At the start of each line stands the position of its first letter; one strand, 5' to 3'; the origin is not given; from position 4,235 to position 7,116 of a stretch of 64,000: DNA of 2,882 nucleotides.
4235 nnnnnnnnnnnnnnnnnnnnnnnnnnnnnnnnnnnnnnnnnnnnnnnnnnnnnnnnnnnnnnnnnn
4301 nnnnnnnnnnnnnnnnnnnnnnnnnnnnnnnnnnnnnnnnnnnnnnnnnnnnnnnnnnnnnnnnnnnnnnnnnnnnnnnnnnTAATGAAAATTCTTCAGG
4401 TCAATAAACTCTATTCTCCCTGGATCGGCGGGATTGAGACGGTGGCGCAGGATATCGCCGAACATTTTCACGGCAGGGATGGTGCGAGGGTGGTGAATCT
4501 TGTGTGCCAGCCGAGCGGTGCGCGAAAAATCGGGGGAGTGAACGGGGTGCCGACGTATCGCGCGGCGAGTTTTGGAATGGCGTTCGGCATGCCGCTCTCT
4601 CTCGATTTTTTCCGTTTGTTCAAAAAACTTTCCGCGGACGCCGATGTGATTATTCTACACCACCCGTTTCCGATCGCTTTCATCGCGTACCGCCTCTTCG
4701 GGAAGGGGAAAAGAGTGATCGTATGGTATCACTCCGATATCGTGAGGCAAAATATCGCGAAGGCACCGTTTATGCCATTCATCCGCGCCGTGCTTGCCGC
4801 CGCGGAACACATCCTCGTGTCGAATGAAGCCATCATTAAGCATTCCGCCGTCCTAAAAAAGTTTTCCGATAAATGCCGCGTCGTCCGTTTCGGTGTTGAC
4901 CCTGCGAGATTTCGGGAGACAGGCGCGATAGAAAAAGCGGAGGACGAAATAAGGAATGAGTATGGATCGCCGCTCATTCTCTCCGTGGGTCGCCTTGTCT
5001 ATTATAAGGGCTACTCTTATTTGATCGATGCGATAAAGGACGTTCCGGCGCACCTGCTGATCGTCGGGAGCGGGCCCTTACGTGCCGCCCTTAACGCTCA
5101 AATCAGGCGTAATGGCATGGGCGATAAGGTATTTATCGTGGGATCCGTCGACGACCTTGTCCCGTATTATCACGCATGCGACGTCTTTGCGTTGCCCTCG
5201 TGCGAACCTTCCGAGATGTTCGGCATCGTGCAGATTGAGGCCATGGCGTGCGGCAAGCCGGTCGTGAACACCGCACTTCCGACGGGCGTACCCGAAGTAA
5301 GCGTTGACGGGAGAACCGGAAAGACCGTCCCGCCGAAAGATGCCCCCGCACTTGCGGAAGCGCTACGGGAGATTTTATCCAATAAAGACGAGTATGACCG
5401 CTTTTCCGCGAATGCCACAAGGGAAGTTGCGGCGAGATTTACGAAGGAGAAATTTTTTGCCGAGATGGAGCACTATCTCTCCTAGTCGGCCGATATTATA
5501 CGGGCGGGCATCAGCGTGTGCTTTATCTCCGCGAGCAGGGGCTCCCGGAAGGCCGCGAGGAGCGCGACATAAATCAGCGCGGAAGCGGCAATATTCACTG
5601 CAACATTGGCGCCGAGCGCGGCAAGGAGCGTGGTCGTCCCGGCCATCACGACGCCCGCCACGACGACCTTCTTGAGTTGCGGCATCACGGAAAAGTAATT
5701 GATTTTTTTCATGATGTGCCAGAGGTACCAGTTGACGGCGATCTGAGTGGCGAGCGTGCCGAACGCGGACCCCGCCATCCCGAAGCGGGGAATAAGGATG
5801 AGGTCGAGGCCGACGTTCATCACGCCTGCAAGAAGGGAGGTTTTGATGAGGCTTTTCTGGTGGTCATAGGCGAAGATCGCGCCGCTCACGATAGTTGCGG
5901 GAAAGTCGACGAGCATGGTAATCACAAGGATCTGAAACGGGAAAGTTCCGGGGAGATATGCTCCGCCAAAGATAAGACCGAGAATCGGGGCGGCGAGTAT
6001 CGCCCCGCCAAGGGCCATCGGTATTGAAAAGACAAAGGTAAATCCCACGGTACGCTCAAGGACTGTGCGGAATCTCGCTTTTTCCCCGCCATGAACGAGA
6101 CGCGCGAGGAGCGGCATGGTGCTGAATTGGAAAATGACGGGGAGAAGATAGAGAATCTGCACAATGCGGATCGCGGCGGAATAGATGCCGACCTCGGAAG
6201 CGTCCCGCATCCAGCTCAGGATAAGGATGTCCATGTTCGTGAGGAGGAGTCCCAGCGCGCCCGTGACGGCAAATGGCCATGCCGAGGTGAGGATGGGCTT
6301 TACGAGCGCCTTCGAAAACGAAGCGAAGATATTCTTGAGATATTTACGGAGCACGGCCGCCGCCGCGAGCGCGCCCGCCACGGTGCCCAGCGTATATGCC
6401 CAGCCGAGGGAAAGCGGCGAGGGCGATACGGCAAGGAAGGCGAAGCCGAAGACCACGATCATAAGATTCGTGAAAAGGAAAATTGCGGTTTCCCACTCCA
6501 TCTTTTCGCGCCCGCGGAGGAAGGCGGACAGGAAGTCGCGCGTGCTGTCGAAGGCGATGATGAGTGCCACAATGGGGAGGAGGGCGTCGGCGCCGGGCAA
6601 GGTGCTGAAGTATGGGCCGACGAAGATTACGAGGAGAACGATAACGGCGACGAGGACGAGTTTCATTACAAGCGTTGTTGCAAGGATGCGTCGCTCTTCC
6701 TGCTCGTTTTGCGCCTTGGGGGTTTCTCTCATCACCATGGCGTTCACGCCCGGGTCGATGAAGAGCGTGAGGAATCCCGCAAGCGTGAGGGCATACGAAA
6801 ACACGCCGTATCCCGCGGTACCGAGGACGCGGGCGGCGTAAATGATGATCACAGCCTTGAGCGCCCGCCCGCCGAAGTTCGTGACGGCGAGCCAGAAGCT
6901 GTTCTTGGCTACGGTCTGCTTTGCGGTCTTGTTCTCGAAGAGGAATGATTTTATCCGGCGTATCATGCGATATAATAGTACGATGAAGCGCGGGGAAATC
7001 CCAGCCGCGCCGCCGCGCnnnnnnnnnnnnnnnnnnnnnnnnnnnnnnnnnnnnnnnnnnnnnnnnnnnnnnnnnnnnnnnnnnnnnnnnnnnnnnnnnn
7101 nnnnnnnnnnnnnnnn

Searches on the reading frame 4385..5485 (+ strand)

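Call 53: search_protein_families(library=pfam, proteins=[window:4385-5485:+], max_evalue=0.0001)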
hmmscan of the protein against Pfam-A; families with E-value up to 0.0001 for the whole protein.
window:4385-5485:+ (366 aa): 4 families
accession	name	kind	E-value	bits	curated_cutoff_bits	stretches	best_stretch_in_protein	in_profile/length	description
PF00534.26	Glycos_transf_1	-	6.7e-38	130.3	26.4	1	190-345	10-170/172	Glycosyl transferases group 1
PF13692.12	Glyco_trans_1_4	-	2.2e-35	122.5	27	1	196-333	2-142/142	Glycosyl transferases group 1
PF13439.12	Glyco_transf_4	-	3.4e-13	50.4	28.5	1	14-175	1-170/170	Glycosyltransferase Family 4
PF13579.12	Glyco_trans_4_4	-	2.3e-08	35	29.7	1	15-156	1-144/158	Glycosyl transferase 4-like domain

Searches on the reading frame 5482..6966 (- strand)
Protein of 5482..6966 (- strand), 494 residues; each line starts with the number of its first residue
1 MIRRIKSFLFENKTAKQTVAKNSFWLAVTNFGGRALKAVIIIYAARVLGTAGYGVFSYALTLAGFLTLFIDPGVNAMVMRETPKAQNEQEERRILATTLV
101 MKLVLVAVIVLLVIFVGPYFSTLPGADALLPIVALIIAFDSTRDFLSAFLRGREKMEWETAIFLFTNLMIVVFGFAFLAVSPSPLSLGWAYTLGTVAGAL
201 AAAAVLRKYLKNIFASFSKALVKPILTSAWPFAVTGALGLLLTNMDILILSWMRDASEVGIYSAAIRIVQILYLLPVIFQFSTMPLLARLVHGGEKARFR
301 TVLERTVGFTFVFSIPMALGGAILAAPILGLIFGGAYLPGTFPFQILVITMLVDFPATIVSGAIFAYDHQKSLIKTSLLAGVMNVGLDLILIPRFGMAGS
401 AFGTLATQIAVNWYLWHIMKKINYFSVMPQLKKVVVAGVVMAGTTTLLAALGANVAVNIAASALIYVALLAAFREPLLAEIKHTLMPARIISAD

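Call 53: search_protein_families(library=pfam, proteins=[window:5482-6966:-], max_evalue=0.0001)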
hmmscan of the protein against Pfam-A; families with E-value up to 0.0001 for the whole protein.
window:5482-6966:- (494 aa): 4 families
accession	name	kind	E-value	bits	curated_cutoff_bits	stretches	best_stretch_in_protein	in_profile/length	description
PF01943.22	Polysacc_synt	-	8.7e-40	137.3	28.2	1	19-290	1-273/274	Polysaccharide biosynthesis protein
PF13440.11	Polysacc_synt_3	-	1.9e-17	63.9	23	1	45-338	3-289/293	Polysaccharide biosynthesis protein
PF03023.19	MurJ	-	1.6e-10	40.7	27.4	1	56-451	14-435/451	Lipid II flippase MurJ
PF01554.23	MatE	-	3.8e-06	27.1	24.9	1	231-333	1-102/161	MatE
